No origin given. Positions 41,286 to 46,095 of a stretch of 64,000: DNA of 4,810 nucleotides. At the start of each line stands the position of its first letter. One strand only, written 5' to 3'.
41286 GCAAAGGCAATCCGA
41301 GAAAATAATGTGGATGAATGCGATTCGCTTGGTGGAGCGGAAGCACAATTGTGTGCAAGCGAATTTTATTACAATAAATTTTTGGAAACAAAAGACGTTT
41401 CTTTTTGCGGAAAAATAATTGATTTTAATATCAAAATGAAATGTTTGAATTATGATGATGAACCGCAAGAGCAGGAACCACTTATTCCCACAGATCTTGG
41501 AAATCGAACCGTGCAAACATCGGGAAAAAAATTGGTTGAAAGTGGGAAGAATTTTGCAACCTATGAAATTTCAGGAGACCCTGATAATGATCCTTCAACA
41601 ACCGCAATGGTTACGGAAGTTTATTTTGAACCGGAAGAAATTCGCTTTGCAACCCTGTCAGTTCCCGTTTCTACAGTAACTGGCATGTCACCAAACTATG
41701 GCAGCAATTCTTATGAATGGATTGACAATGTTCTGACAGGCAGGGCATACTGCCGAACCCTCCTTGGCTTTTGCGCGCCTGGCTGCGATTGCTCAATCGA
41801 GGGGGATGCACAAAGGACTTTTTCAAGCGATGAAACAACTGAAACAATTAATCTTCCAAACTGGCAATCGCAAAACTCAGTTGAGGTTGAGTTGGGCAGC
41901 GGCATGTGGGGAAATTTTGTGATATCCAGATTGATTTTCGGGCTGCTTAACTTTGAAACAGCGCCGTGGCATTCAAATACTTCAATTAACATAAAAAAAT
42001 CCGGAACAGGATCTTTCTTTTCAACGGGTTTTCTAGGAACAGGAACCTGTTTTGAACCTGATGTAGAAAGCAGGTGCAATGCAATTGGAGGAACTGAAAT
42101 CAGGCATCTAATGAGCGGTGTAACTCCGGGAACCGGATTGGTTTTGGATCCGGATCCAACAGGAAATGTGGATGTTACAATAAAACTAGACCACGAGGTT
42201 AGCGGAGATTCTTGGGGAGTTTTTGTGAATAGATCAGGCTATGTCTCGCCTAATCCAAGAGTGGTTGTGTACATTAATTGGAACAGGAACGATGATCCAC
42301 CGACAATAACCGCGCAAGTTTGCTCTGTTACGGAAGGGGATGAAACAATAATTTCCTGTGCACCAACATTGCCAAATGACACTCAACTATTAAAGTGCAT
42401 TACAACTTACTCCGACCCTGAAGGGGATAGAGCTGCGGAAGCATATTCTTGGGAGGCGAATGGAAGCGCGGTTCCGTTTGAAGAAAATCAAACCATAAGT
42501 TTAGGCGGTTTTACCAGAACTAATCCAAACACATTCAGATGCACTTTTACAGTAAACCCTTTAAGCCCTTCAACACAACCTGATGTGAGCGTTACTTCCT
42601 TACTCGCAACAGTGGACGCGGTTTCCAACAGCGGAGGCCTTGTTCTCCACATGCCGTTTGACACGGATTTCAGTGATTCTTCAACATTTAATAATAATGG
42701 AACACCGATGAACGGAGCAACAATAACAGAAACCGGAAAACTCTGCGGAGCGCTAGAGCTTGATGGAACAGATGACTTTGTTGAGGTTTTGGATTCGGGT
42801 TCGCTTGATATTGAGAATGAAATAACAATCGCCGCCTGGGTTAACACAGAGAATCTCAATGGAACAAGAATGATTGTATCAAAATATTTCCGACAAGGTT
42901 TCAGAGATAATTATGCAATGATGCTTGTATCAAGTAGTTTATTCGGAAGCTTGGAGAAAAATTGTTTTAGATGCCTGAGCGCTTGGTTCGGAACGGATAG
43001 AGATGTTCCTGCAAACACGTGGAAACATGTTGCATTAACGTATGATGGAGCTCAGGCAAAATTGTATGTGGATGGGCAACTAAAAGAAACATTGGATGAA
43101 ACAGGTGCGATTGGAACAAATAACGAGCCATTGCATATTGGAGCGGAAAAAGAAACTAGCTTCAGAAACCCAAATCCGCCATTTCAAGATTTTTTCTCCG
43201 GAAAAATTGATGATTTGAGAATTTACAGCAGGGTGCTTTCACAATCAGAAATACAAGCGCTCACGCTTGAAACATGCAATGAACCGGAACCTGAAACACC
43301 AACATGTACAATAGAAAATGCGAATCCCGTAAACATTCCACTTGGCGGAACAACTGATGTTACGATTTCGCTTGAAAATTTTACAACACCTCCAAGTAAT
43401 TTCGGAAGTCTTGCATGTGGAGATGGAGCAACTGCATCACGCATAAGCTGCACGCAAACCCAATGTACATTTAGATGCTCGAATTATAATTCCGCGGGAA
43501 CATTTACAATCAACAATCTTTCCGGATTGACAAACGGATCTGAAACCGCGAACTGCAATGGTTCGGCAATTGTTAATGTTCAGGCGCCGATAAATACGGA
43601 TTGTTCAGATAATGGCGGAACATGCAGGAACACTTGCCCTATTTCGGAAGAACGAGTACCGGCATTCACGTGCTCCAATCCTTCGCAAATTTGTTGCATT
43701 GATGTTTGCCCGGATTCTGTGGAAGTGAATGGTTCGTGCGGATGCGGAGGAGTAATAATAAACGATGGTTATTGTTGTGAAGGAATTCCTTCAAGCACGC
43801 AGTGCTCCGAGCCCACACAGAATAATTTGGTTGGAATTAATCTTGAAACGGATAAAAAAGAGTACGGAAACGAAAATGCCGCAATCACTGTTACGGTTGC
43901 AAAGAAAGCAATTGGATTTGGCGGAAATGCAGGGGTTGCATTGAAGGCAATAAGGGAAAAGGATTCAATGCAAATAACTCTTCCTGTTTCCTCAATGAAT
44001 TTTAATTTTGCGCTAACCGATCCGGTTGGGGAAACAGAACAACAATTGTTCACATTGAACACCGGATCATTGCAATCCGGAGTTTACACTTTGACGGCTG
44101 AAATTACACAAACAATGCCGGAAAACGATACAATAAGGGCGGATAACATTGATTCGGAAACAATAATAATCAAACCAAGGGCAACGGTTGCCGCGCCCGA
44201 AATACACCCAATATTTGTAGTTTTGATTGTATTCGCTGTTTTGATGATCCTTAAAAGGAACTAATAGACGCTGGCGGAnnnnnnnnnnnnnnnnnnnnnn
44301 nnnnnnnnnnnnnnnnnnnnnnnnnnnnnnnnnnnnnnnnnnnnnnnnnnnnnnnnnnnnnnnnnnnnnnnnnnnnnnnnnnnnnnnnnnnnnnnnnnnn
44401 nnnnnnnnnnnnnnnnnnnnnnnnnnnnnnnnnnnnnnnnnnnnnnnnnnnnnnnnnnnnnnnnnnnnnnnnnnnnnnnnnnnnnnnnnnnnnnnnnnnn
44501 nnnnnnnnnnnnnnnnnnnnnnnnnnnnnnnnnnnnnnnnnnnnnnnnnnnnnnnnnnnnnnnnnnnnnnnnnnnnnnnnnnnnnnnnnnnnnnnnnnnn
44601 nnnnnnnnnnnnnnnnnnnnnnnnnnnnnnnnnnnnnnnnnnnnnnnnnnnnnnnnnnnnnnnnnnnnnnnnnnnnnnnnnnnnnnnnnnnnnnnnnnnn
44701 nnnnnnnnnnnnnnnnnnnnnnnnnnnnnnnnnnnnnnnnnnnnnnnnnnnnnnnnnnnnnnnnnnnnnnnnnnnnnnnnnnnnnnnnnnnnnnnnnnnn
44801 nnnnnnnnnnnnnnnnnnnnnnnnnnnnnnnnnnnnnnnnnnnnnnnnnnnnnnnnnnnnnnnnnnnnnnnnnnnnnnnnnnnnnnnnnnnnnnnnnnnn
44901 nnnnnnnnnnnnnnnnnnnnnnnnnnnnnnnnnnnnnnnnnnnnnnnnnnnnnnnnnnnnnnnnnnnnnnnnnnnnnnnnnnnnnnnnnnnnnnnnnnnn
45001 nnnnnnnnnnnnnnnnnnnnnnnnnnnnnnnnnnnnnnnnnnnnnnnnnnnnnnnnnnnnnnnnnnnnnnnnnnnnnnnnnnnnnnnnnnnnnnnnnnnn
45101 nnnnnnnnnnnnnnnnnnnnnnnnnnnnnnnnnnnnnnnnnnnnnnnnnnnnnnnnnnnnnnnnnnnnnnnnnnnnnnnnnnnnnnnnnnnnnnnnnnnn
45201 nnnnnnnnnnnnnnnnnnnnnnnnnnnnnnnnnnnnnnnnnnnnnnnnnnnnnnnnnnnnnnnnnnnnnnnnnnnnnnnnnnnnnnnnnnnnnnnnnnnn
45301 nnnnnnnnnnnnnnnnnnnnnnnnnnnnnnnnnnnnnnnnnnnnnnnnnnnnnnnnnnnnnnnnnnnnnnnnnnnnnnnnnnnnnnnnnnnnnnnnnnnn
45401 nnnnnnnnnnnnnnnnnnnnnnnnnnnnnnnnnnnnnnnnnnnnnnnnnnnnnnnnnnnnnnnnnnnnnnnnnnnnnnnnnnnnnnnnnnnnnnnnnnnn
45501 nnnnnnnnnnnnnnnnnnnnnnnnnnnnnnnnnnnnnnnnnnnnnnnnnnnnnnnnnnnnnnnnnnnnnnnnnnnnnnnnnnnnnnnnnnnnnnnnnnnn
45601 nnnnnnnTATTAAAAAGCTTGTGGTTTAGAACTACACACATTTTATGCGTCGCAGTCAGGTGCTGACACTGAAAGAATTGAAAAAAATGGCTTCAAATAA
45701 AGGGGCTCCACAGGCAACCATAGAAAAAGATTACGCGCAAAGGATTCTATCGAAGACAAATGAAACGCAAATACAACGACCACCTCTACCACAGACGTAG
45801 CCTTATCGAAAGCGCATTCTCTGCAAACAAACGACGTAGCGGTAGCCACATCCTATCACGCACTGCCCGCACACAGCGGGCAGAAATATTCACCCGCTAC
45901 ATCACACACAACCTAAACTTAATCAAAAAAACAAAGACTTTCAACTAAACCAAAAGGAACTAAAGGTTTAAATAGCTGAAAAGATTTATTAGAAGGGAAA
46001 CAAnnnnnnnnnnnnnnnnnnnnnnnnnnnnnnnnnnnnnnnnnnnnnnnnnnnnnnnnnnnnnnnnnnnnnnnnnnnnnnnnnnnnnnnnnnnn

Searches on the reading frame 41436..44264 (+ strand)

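Call 51: search_protein_families(library=pfam, proteins=[window:41436-44264:+], max_evalue=0.01)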
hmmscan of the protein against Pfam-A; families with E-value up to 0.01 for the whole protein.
window:41436-44264:+ (942 aa): 2 families
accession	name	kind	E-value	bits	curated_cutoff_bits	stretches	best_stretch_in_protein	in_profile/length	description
PF13385.13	Laminin_G_3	-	1.3e-28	100.4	27.6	1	443-607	1-151/151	Concanavalin A-like lectin/glucanases superfamily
PF02210.31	Laminin_G_2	-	2.6e-06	28.4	22.9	1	523-596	49-123/126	Laminin G domain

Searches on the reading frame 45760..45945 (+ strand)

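Call 51: search_protein_families(library=pfam, proteins=[window:45760-45945:+], max_evalue=0.01)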
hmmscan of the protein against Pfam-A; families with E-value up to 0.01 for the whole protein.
seq(62 aa): 1 family
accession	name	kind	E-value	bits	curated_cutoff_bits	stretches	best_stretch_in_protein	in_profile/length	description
PF01609.27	DDE_Tnp_1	-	0.00082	19.6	23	1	7-52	139-200/200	Transposase DDE domain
